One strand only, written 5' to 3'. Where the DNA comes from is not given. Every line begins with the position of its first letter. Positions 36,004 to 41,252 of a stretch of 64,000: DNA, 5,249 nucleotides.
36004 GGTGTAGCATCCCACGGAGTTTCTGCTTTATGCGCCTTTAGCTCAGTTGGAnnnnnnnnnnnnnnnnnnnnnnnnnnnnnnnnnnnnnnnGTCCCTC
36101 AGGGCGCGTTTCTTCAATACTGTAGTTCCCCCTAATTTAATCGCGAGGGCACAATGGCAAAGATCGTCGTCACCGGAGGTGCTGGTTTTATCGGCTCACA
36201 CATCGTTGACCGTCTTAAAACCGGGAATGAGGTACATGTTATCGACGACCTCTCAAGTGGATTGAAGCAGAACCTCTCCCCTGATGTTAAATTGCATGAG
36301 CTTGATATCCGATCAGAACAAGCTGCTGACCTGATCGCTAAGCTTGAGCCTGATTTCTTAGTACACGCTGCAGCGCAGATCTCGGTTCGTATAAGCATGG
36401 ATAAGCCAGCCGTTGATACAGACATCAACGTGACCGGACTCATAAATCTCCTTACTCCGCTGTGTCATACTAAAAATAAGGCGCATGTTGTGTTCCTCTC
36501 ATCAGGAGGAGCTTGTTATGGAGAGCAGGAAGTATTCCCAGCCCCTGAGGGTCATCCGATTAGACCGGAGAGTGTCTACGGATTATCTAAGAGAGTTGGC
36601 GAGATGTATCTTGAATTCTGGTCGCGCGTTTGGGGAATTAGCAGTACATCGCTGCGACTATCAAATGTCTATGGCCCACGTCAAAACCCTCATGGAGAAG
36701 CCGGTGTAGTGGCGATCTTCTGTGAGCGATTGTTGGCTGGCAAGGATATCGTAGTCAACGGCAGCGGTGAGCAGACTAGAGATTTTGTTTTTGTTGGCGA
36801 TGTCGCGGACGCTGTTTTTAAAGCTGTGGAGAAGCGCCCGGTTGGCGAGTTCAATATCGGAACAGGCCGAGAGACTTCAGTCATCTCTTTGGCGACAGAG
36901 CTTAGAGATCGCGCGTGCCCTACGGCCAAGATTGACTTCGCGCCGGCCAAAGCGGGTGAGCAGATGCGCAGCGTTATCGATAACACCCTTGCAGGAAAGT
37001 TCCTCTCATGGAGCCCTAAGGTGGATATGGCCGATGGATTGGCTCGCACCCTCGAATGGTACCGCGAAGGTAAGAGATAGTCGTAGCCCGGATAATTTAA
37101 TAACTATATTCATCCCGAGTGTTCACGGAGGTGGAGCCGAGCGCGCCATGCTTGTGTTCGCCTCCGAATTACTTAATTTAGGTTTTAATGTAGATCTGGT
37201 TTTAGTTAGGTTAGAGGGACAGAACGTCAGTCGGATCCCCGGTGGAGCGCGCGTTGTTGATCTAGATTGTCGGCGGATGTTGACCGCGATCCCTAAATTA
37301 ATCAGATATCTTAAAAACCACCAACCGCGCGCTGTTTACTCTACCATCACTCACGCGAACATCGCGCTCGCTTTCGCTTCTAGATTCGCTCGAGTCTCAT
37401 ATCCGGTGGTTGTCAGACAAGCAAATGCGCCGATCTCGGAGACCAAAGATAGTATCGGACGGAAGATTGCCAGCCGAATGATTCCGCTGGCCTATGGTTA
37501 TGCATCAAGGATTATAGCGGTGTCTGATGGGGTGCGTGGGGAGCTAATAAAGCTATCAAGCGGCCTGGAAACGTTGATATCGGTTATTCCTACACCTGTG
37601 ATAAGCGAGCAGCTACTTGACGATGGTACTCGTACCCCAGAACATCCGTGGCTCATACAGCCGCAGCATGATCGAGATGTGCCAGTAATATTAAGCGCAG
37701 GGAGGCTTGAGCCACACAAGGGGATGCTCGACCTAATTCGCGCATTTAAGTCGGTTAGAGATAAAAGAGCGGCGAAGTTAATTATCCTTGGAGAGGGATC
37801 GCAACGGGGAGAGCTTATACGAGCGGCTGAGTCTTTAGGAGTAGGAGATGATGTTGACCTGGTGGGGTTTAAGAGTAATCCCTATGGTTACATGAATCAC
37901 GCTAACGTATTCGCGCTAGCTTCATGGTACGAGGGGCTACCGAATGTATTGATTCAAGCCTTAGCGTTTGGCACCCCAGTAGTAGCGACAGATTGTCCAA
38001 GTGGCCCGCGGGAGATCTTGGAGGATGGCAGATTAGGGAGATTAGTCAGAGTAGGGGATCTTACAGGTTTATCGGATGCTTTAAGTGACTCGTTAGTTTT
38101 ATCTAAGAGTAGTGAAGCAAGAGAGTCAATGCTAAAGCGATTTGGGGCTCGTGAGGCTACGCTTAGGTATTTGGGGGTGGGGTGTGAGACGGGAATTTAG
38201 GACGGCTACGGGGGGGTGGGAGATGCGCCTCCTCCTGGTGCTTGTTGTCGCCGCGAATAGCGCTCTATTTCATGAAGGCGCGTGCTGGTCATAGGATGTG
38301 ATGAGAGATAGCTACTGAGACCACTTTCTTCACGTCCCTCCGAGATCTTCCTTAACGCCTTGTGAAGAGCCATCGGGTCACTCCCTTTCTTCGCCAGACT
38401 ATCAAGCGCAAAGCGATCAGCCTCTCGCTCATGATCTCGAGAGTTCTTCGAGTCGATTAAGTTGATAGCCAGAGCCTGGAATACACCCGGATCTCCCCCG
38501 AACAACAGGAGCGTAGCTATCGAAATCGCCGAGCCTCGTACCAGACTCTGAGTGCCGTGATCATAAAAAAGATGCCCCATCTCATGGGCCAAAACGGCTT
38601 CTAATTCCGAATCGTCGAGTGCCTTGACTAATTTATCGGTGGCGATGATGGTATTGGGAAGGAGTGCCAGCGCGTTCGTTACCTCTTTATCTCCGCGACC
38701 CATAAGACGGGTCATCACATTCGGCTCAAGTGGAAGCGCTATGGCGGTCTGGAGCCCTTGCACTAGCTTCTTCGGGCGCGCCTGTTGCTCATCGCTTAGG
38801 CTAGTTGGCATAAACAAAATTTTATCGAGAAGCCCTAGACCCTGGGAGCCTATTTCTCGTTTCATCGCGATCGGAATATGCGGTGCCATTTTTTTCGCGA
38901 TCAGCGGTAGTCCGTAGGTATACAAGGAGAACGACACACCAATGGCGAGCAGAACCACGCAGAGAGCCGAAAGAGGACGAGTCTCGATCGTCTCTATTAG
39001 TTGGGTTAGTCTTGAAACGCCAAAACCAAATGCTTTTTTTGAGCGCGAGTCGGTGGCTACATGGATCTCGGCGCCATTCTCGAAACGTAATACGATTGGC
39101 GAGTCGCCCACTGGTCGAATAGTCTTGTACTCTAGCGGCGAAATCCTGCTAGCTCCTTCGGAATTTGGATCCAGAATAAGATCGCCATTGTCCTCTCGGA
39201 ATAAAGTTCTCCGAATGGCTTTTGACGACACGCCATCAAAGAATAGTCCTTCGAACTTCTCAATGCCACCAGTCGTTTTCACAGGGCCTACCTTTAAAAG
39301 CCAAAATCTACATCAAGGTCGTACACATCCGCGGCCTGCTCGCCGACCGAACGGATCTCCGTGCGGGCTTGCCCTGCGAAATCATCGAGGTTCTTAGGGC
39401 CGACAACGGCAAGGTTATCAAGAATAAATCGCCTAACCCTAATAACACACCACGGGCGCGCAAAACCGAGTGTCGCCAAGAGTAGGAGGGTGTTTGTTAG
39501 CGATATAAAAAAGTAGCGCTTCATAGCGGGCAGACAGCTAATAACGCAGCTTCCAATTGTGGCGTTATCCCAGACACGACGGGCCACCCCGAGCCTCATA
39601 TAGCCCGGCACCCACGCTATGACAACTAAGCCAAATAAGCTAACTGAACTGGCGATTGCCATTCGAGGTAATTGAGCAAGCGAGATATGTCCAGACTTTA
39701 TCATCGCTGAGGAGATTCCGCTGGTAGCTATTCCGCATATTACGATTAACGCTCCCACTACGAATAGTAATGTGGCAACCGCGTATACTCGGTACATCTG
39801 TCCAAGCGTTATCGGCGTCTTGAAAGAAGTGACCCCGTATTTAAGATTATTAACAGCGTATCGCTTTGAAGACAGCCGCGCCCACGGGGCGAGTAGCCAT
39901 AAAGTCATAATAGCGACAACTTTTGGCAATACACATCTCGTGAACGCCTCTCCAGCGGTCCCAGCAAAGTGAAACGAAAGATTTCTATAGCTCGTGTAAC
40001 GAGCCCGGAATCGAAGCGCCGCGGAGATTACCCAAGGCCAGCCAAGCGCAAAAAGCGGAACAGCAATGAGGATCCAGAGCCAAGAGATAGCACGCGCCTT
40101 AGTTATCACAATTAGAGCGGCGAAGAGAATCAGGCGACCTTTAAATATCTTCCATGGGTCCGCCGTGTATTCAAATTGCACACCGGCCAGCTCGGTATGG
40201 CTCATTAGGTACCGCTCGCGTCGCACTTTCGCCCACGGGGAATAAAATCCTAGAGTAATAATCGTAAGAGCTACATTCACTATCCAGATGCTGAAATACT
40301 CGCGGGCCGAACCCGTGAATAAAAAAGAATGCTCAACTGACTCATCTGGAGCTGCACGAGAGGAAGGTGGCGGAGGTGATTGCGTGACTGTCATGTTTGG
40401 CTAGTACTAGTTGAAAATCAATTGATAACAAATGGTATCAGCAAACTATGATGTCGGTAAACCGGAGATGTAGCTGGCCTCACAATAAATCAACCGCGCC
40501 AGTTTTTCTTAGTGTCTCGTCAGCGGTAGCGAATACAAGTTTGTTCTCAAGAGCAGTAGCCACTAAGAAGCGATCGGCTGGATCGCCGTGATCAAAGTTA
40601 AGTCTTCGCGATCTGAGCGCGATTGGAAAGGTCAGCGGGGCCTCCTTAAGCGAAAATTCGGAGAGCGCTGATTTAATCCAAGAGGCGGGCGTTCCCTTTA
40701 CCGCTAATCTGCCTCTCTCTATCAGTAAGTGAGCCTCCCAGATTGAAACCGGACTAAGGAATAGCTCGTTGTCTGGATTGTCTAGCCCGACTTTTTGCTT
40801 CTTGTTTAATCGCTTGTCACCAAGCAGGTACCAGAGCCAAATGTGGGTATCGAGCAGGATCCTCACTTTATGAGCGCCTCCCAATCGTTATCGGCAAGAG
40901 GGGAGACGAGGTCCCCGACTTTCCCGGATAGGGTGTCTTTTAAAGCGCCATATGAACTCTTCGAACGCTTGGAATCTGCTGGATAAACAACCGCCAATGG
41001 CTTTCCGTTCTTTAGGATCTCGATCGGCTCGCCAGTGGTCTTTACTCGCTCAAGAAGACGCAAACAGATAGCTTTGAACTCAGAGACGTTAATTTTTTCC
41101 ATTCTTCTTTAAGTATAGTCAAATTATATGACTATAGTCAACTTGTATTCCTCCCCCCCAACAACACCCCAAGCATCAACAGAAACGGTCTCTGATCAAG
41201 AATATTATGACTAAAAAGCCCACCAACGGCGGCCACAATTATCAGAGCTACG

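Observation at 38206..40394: DUF898 (YjgN-like) polytopic membrane protein paired with an M48 zinc-metallopeptidase inside a polysaccharide locus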

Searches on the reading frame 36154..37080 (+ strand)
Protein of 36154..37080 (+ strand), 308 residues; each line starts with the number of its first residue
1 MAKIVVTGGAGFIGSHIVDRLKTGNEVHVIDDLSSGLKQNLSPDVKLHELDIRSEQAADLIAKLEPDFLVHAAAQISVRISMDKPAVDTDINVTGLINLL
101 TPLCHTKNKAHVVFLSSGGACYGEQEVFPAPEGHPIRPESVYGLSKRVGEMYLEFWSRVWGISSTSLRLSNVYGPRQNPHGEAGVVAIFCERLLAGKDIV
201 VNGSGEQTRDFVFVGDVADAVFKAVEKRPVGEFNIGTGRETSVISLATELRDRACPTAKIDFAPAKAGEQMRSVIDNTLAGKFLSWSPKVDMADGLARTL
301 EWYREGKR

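Call 3: search_protein_families(library=pfam, proteins=[window:36154-37080:+], max_evalue=0.01)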
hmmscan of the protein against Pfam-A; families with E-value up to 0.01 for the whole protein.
window:36154-37080:+ (308 aa): 7 families
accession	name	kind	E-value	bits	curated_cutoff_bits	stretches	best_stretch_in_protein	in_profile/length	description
PF01370.27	Epimerase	-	7.6e-53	179.8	20.9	1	4-236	1-240/240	NAD dependent epimerase/dehydratase family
PF16363.11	GDP_Man_Dehyd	-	3.6e-46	158.6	27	1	6-298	2-331/332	GDP-mannose 4,6 dehydratase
PF01073.25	3Beta_HSD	-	2.5e-15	56.7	22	1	5-225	1-229/280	3-beta hydroxysteroid dehydrogenase/isomerase family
PF04321.23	RmlD_sub_bind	-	4.7e-13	49.3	27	1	3-254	2-231/287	RmlD substrate binding domain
PF02719.21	Polysacc_synt_2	-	1.9e-11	44.1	20.2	1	4-271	1-269/293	Polysaccharide biosynthesis protein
PF07993.18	NAD_binding_4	-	3.3e-10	40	20.1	1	44-180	69-210/258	Male sterility protein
PF03435.24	Sacchrp_dh_NADP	-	0.0056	17.4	25.1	0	9-77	5-80/129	Saccharopine dehydrogenase NADP binding domain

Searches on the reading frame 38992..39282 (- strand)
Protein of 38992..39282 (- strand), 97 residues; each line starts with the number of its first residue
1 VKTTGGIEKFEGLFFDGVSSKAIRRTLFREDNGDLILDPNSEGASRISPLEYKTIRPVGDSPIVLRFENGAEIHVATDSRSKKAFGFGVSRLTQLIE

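Call 71: search_protein_representatives(alignment_id=A5)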
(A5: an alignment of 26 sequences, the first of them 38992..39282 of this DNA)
Query: 26 sequences, 95 profile positions. Proteins with E-value up to 0.001 (for the whole library): 2168; up to 1e-10: 803; up to 1e-30: 0. The best 150 are listed.
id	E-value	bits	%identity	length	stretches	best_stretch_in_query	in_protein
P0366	3.2e-21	91.2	-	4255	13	12-74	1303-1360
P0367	3.9e-21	91.0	-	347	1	7-94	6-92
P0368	8.5e-21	89.9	-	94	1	6-94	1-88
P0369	1.7e-20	88.9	-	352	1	5-94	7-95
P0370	4.7e-20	87.5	-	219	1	1-94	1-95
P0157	1.1e-19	86.3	-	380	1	6-91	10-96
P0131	1.9e-19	85.6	-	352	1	5-95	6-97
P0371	2.3e-19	85.3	-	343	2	6-95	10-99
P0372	3.6e-19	84.6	-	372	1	2-94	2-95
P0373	4.5e-19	84.3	-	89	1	6-91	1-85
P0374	5.4e-19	84.1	-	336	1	7-94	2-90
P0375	5.5e-19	84.1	-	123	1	5-89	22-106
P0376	5.5e-19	84.1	-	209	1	6-87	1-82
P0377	5.7e-19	84.0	-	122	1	5-89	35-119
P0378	6.3e-19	83.9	-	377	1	8-93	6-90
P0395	3.6e-18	81.4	-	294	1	8-89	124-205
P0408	9.9e-18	80.0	-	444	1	7-94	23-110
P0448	6.7e-17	77.4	-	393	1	5-95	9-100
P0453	1.0e-16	76.8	-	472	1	6-94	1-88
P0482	2.9e-16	75.3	-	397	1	6-94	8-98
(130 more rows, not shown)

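Call 72: search_protein_families(library=pfam, proteins=[P0366, P0395, P0408, P0453, P0448, P0482], max_evalue=0.001)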
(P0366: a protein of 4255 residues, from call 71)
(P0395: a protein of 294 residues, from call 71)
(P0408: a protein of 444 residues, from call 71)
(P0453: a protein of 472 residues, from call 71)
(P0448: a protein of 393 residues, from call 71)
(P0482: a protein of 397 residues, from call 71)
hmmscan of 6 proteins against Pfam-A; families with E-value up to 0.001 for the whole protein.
P0366 (4255 aa): 8 families
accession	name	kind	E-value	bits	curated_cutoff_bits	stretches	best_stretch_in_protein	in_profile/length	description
PF20579.4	LapA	-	0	2189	27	30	3011-3107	3-99/99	LapA domain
PF00353.25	HemolysinCabind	-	5.2e-27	93.8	23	4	3884-3917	2-35/36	RTX calcium-binding nonapeptide repeat (4 copies)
PF22783.1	BapA_N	-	1e-25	90.2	27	0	499-514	46-61/123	BapA, prefix-like domain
PF03160.20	Calx-beta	-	2.8e-08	34.2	27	1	3128-3222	25-119/119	Calx-beta domain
PF25158.1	ABCA11_C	-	1.4e-06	28.5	27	0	1020-1044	18-42/55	ABC transporter A family member 11-like, C-terminal domain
PF00092.34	VWA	-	7.7e-06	26.7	23.8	1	3512-3633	1-117/174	von Willebrand factor type A domain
PF13519.12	VWA_2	-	7e-05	23.9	27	1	3514-3629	2-106/107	von Willebrand factor type A domain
PF16184.11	Cadherin_3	-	0.0002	21.8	25.5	0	3235-3306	12-79/106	Cadherin-like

P0395 (294 aa): 1 family
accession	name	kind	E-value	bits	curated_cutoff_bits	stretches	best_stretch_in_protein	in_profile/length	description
PF23368.1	DUF7092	-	9.5e-23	81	24.5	1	125-202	2-77/77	Domain of unknown function (DUF7092)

P0408 (444 aa): 2 families
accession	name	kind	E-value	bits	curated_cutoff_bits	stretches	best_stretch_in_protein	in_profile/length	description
PF01435.24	Peptidase_M48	-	3e-26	92.8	20.3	1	187-429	12-185/186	Peptidase family M48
PF23368.1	DUF7092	-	1.6e-23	83.5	24.5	1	25-101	2-76/77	Domain of unknown function (DUF7092)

P0453 (472 aa): 2 families
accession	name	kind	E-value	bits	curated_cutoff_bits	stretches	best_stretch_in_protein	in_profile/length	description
PF23368.1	DUF7092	-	3e-25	89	24.5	1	4-79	2-76/77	Domain of unknown function (DUF7092)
PF01435.24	Peptidase_M48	-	1.1e-24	87.8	20.3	1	190-337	36-183/186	Peptidase family M48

P0448 (393 aa): 2 families
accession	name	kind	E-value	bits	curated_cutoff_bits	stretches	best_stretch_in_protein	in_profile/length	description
PF01435.24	Peptidase_M48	-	1.8e-24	87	20.3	1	201-386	36-183/186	Peptidase family M48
PF23368.1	DUF7092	-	9.7e-23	81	24.5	1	13-90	2-76/77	Domain of unknown function (DUF7092)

P0482 (397 aa): 2 families
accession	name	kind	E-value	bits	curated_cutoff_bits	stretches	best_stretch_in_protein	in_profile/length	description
PF01435.24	Peptidase_M48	-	3.3e-23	82.9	20.3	1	170-389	4-183/186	Peptidase family M48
PF23368.1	DUF7092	-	3.1e-18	66.6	24.5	1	11-87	2-75/77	Domain of unknown function (DUF7092)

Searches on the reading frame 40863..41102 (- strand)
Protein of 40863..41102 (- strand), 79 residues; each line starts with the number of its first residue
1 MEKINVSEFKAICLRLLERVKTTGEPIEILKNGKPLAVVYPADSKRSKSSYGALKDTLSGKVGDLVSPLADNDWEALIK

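Call 3: search_protein_families(library=pfam, proteins=[window:40863-41102:-], max_evalue=0.01)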
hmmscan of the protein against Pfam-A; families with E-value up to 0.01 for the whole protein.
window:40863-41102:- (79 aa): 1 family
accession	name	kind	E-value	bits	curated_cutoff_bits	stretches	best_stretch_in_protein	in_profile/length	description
PF02604.26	PhdYeFM_antitox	-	4.8e-09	36.3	29.8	1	1-43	1-43/74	Antitoxin Phd_YefM, type II toxin-antitoxin system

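Call 6: search_protein_families(library=padloc, proteins=[window:40863-41102:-], max_evalue=0.01)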
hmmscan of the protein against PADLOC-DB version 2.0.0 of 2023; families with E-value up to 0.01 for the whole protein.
window:40863-41102:- (79 aa): 0 families
